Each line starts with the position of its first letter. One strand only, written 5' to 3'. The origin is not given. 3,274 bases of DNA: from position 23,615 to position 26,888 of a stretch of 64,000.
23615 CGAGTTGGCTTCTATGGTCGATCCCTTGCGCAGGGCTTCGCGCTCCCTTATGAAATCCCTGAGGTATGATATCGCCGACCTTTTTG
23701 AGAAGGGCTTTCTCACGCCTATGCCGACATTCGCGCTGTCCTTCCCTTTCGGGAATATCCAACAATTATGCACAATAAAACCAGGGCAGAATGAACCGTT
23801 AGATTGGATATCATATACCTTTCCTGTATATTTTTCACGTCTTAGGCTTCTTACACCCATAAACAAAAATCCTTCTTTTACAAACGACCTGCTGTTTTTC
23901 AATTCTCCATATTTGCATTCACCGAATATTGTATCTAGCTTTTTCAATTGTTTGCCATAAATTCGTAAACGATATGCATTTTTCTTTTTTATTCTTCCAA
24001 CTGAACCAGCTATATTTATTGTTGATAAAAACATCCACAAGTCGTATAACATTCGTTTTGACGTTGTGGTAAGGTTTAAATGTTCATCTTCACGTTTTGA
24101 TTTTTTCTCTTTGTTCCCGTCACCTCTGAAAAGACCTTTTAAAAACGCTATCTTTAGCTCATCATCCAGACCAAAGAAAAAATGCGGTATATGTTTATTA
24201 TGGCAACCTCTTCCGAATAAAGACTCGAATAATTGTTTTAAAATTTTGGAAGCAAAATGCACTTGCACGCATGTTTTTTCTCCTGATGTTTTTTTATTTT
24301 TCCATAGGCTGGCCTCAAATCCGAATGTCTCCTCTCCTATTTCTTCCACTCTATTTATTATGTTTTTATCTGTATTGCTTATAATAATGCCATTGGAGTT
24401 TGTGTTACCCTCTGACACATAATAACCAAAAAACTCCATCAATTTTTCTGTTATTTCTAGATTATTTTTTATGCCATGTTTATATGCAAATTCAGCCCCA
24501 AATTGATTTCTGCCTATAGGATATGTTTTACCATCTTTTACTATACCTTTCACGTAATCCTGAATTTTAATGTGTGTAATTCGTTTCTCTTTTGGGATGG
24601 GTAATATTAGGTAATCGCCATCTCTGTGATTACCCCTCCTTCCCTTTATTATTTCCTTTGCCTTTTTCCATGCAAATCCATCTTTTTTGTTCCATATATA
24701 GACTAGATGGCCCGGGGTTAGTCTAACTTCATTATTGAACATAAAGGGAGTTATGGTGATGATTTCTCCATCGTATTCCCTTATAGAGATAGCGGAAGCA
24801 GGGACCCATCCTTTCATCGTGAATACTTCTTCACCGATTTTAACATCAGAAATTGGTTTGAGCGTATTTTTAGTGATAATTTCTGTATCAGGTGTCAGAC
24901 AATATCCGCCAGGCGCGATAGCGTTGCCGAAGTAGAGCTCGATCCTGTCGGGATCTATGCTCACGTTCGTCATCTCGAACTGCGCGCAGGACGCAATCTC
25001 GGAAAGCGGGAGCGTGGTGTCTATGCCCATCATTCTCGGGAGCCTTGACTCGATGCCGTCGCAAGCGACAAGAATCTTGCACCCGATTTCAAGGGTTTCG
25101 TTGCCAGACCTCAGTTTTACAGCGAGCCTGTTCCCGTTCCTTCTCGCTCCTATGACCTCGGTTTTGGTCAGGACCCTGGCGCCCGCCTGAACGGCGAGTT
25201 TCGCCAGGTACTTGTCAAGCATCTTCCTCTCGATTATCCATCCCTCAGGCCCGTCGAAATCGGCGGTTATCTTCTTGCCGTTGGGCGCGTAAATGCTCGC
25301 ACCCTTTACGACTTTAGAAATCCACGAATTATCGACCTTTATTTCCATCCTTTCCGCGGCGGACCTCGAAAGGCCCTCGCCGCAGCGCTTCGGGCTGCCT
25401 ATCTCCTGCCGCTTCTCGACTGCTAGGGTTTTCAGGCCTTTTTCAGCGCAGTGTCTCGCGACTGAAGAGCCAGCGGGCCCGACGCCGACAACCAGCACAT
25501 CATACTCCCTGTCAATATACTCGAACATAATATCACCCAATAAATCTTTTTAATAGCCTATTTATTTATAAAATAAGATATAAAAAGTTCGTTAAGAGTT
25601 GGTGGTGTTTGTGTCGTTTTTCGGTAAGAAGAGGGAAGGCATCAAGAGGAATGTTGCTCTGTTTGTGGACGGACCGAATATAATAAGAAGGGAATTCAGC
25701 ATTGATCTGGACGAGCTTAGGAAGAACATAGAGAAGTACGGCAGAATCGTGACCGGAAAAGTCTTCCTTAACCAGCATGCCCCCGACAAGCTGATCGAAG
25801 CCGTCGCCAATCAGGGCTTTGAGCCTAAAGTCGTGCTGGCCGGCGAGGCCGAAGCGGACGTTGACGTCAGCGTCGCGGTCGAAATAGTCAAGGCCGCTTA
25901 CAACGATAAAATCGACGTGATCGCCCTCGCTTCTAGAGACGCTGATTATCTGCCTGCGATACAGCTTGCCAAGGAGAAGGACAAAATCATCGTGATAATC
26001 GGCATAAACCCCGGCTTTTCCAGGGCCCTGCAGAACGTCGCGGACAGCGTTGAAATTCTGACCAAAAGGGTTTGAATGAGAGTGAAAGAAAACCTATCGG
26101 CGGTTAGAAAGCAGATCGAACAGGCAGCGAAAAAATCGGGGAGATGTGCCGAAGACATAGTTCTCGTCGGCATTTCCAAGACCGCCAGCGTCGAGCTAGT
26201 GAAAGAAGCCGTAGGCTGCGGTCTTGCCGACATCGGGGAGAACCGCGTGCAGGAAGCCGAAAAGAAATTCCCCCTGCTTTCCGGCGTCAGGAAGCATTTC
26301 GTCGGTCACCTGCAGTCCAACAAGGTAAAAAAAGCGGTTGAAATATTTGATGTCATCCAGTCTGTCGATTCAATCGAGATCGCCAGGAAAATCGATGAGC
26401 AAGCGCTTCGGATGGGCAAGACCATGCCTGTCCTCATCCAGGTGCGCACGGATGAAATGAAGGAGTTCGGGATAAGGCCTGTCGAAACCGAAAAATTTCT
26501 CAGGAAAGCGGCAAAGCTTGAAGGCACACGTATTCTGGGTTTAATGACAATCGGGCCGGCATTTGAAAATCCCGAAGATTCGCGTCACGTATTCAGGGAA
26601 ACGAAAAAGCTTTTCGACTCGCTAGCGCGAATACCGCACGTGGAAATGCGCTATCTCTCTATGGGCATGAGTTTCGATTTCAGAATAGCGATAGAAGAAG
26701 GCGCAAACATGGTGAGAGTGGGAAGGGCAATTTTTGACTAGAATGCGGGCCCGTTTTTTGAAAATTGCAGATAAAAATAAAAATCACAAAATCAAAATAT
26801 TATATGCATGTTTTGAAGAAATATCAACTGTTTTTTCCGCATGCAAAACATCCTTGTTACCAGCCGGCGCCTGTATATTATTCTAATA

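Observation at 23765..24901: Full-length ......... intein inserted in the conserved PGGY|CWIFPKG motif of geranylgeranyl reductase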

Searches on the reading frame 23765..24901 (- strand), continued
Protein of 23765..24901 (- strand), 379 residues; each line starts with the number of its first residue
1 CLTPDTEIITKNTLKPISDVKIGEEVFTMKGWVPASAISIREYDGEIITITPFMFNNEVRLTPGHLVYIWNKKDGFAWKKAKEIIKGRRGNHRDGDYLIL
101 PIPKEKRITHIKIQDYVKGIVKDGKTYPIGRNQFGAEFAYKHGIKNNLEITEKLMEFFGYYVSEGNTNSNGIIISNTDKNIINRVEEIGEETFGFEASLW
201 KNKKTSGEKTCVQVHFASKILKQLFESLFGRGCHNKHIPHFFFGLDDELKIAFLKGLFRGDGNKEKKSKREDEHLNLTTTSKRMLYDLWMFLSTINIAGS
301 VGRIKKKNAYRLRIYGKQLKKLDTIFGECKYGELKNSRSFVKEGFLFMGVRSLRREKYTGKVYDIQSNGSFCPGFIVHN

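Call 45: fold_search(model_id=the predicted structure, library=pdb)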
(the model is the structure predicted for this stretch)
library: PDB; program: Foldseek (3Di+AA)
matches with E <= 10: 473; with E <= 0.001: 67
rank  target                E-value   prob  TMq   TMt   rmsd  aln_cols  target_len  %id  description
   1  7qsu                  1.6e-18  1.00  0.66  0.68   5.9       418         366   17  Crystal structure of homing endonuclease-associated TliVMA intein (C1A, d333-339) (released 2022-03-30)
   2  2cw7                  9.9e-18  1.00  0.61  0.45  10.8       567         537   16  Crystal structure of intein homing endonuclease II (released 2006-04-18)
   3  7qss                  1.4e-17  1.00  0.69  0.61   5.0       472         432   16  Crystal structure of homing endonuclease-associated TliVMA intein (C1A) (released 2022-03-30)
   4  7qst                  4.2e-16  1.00  0.58  0.61   6.8       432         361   15  Crystal structure of homing endonuclease-associated PhoVMA intein (C1A) (released 2022-03-30)
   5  1vde_A                7.2e-14  1.00  0.51  0.47   9.8       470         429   14  PI-SCEI, A HOMING ENDONUCLEASE WITH PROTEIN SPLICING ACTIVITY (released 1998-04-08)
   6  1ef0_A                9.6e-14  1.00  0.42  0.38  22.5       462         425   12  CRYSTAL STRUCTURE OF PI-SCEI MINIPRECURSOR (released 2000-06-07)
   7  1jva_A                2.0e-13  1.00  0.49  0.45  10.1       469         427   13  CRYSTAL STRUCTURE OF THE VMA1-DERIVED ENDONUCLEASE BEARING THE N AND C EXTEIN PROPEPTIDES (released 2002-08-29)
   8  1vde_B                4.5e-13  1.00  0.47  0.43  22.8       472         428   14  PI-SCEI, A HOMING ENDONUCLEASE WITH PROTEIN SPLICING ACTIVITY (released 1998-04-08)
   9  1um2_B                5.3e-13  1.00  0.51  0.47   9.6       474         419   12  Crystal Structure of the Vma1-Derived Endonuclease with the Ligated Extein Segment (released 2004-09-22)
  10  1jva_B                7.4e-13  1.00  0.50  0.45  10.0       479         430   12  CRYSTAL STRUCTURE OF THE VMA1-DERIVED ENDONUCLEASE BEARING THE N AND C EXTEIN PROPEPTIDES (released 2002-08-29)
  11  1um2_A                1.2e-12  1.00  0.52  0.48   8.2       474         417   12  Crystal Structure of the Vma1-Derived Endonuclease with the Ligated Extein Segment (released 2004-09-22)
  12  1ef0_B                2.6e-12  1.00  0.43  0.41  22.7       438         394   15  CRYSTAL STRUCTURE OF PI-SCEI MINIPRECURSOR (released 2000-06-07)
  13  1dq3                  1.8e-11  1.00  0.57  0.49   9.5       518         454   12  CRYSTAL STRUCTURE OF AN ARCHAEAL INTEIN-ENCODED HOMING ENDONUCLEASE PI-PFUI (released 2000-07-05)
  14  1dfa                  3.6e-11  1.00  0.49  0.46   9.3       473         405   13  CRYSTAL STRUCTURE OF PI-SCEI IN C2 SPACE GROUP (released 1999-12-08)
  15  1lws_A                6.7e-11  1.00  0.49  0.45   9.6       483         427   13  Crystal structure of the intein homing endonuclease PI-SceI bound to its recognition sequence (released 2002-09-27)
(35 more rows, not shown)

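Call 60: find_related_loci(query=A2, collection=viral_contigs, flank=2500)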
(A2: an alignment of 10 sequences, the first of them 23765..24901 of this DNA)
Query A2 (379 aa) in viral_contigs; peptide patterns used: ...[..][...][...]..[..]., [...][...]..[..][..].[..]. (x = any residue, [..] = any of these).
56 stretches matched a pattern; 2 encode a relative of the query (tblastn E <= 1e-3); 2 distinct loci.
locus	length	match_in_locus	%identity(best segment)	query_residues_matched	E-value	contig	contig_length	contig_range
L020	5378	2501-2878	30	1-115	1e-8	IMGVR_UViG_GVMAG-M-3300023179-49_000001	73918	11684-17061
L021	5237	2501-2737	31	1-91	1e-5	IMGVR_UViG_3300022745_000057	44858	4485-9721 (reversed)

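Call 61: find_related_loci(query=A2, collection=metagenome_contigs, flank=1500)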
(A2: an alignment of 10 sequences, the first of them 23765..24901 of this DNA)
Query A2 (379 aa) in metagenome_contigs; peptide patterns used: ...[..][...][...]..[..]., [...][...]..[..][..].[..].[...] (x = any residue, [..] = any of these).
167 stretches matched a pattern; 49 encode a relative of the query (tblastn E <= 1e-3); 49 distinct loci.
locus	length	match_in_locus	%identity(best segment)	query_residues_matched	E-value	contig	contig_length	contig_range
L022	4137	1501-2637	61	1-379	5e-168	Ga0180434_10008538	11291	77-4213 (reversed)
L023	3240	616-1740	55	1-379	1e-146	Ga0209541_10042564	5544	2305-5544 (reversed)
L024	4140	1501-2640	54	1-379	2e-135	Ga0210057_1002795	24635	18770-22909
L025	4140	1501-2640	54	1-379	1e-134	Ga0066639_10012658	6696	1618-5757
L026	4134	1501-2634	54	1-379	7e-134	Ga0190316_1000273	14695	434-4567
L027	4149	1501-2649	53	1-379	3e-132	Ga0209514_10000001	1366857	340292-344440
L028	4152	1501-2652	53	1-379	4e-129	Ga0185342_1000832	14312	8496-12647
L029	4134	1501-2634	49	1-379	9e-122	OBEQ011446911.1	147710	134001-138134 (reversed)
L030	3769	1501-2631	48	1-379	3e-121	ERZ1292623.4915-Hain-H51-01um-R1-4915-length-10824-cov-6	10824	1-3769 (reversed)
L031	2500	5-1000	55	50-379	7e-120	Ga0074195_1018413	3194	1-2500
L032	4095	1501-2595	51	1-379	1e-112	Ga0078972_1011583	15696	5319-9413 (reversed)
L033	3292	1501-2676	38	1-379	5e-89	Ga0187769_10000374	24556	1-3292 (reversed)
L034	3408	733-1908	38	1-379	5e-89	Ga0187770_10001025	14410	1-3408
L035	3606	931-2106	37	1-379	3e-85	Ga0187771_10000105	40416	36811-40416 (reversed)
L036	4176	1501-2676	36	1-379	4e-83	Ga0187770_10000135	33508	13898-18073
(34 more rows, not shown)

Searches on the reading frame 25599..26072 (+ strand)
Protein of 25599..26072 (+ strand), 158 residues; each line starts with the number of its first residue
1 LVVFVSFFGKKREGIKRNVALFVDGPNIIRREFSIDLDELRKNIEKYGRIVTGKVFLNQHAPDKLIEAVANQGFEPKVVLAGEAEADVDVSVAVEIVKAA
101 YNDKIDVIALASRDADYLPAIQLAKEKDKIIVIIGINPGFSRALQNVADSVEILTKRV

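Call 70: search_protein_families(library=pfam, proteins=[window:25599-26072:+], max_evalue=0.0001)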
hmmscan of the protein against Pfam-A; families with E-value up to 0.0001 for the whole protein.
window:25599-26072:+ (158 aa): 1 family
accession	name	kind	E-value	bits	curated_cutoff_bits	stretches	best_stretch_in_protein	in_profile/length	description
PF01936.24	NYN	-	1.4e-23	84.5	24.2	1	18-151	1-141/145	NYN domain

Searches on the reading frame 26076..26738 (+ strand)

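Call 70: search_protein_families(library=pfam, proteins=[window:26076-26738:+], max_evalue=0.0001)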
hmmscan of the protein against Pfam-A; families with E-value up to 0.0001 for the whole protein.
window:26076-26738:+ (221 aa): 1 family
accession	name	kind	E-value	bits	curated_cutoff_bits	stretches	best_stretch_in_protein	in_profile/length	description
PF01168.26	Ala_racemase_N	-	8.7e-20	71.8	24.1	1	7-220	3-216/220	Alanine racemase, N-terminal domain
